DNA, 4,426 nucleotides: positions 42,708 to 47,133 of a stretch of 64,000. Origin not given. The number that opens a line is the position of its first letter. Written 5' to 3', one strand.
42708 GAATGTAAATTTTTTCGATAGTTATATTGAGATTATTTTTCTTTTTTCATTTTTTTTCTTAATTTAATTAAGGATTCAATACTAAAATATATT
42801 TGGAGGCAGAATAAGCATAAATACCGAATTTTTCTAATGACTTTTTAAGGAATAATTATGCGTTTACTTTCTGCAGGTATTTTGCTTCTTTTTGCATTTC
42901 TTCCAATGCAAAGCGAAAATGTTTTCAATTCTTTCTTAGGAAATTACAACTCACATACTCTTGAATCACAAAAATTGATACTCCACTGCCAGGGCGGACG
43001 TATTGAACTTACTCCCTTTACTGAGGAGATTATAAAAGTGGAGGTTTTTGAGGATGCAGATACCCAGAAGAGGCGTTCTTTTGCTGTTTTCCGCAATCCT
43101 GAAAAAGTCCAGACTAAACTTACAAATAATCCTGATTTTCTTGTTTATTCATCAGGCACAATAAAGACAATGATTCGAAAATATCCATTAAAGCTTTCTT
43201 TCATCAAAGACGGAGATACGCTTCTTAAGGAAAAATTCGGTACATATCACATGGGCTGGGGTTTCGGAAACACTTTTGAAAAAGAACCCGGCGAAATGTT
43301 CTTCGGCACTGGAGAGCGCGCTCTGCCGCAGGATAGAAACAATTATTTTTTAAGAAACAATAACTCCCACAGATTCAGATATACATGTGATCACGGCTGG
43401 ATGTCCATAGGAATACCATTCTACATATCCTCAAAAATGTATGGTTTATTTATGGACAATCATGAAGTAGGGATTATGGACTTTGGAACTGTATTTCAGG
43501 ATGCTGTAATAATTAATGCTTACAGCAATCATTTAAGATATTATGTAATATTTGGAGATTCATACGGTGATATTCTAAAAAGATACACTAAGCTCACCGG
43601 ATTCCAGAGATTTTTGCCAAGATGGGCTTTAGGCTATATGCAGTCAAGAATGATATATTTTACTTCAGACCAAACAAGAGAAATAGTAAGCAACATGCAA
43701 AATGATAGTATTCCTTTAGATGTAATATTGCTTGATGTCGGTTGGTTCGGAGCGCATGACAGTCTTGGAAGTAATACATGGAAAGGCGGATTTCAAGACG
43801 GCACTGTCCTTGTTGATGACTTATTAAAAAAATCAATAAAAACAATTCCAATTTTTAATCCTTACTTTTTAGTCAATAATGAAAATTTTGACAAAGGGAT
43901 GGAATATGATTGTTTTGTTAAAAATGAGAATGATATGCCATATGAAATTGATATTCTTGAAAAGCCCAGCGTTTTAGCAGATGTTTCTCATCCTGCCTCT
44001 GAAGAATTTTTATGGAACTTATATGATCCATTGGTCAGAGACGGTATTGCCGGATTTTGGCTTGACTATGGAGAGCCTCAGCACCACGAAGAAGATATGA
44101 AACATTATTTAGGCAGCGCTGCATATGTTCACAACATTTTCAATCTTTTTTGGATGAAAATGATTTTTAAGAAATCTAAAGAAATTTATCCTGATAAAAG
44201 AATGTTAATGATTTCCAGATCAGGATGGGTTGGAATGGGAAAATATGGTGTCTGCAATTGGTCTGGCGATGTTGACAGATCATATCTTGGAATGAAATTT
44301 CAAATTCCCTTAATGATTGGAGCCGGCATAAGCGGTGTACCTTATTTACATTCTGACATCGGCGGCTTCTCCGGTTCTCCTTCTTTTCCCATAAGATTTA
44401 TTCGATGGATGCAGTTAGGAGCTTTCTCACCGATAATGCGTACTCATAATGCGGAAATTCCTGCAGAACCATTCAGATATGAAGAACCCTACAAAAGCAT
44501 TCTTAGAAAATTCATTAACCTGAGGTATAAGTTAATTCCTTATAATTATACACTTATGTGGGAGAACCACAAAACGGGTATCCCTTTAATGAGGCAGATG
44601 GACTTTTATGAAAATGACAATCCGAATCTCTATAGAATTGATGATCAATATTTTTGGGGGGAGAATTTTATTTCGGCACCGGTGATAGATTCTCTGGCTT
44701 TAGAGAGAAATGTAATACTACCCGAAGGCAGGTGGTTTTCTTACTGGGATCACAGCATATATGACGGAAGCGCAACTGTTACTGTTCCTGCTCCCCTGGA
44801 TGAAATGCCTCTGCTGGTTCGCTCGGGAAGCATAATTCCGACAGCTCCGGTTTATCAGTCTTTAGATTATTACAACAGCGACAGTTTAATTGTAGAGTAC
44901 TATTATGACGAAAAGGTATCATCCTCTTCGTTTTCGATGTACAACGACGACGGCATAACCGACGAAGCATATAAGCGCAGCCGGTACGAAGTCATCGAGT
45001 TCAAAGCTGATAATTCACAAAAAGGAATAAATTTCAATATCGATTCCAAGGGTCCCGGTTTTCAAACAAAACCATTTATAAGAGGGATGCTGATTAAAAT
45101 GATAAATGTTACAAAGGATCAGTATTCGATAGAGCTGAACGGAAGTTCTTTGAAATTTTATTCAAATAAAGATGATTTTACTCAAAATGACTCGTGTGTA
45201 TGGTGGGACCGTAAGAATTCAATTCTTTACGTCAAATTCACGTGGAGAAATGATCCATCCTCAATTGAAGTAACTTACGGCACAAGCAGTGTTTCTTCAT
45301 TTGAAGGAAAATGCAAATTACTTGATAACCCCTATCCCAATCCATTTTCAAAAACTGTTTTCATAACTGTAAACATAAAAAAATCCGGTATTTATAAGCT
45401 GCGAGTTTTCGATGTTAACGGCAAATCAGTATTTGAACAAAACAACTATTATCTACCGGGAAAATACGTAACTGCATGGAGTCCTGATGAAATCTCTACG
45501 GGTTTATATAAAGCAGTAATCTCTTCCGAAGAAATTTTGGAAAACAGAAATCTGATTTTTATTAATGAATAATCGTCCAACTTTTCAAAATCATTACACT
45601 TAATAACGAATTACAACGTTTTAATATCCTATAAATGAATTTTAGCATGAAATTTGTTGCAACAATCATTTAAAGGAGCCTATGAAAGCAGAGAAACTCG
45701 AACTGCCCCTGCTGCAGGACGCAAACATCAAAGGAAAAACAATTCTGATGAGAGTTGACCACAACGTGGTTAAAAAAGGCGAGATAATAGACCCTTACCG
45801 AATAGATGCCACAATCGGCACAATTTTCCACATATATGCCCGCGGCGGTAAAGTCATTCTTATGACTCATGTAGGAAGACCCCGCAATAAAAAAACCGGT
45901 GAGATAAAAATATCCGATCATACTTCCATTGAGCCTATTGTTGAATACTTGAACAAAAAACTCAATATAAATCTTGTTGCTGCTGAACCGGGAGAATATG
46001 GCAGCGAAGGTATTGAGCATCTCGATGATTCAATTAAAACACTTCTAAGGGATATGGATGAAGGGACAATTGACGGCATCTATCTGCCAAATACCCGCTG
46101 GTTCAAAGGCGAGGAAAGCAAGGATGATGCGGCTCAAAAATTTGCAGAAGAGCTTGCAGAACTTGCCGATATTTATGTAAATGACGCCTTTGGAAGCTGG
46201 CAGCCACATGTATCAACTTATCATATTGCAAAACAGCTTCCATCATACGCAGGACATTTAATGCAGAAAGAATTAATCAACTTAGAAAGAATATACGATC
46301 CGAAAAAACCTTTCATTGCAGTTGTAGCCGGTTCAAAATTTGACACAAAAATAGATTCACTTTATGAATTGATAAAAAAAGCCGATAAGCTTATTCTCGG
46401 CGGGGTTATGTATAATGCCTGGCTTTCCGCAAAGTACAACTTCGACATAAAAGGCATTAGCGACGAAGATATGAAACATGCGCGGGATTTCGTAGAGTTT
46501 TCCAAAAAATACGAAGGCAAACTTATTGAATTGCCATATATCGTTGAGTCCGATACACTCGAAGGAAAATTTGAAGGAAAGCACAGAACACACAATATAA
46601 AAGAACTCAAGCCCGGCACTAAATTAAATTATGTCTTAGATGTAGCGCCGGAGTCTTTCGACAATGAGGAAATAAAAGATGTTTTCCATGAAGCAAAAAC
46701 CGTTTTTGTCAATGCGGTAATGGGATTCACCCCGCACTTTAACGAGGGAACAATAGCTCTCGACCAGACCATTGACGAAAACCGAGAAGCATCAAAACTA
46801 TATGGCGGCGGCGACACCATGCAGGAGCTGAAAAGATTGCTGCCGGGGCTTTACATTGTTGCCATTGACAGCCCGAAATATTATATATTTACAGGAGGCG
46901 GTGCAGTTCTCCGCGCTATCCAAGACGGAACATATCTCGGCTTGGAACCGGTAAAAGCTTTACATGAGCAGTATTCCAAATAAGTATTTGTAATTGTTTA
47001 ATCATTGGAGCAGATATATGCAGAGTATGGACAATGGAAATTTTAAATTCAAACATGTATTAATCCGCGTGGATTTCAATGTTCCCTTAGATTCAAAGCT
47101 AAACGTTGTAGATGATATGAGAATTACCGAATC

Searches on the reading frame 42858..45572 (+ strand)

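Call 13: search_protein_families(library=pfam, proteins=[window:42858-45572:+], max_evalue=0.00001)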
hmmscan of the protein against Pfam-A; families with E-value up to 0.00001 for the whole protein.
window:42858-45572:+ (904 aa): 4 families
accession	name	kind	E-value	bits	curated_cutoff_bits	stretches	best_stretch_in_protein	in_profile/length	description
PF01055.32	Glyco_hydro_31_2nd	-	1.5e-79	268.2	23.5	1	252-566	3-328/328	Glycosyl hydrolases family 31 TIM-barrel domain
PF21365.3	Glyco_hydro_31_3rd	-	5.7e-22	78.4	24.4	1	574-660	1-87/87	Glycosyl hydrolase family 31 C-terminal domain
PF13802.12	Gal_mutarotas_2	-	2.2e-17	64.4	27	1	49-202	2-178/184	Glycosyl hydrolase 31 N-terminal galactose mutarotase-like domain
PF17137.9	DUF5110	-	1.2e-07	32.1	27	1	677-737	2-57/71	Domain of unknown function (DUF5110)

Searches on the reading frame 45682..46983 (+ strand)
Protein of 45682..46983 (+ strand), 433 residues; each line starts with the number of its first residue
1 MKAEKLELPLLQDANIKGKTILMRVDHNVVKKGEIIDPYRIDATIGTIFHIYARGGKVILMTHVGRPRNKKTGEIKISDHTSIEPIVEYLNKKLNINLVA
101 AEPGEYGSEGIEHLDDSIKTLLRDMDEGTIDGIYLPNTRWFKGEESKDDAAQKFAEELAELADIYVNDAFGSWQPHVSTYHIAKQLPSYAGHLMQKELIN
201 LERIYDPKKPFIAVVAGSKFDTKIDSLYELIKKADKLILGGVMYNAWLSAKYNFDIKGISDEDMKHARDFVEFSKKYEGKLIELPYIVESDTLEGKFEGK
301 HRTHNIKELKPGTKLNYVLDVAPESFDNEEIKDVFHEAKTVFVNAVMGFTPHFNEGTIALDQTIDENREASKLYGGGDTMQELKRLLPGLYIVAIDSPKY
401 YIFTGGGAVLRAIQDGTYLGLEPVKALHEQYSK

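Call 13: search_protein_families(library=pfam, proteins=[window:45682-46983:+], max_evalue=0.00001)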
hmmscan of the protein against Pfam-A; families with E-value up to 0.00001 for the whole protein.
window:45682-46983:+ (433 aa): 1 family
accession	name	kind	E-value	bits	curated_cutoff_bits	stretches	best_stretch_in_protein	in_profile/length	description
PF00162.24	PGK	-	7.6e-84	282.3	27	1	11-414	1-377/379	Phosphoglycerate kinase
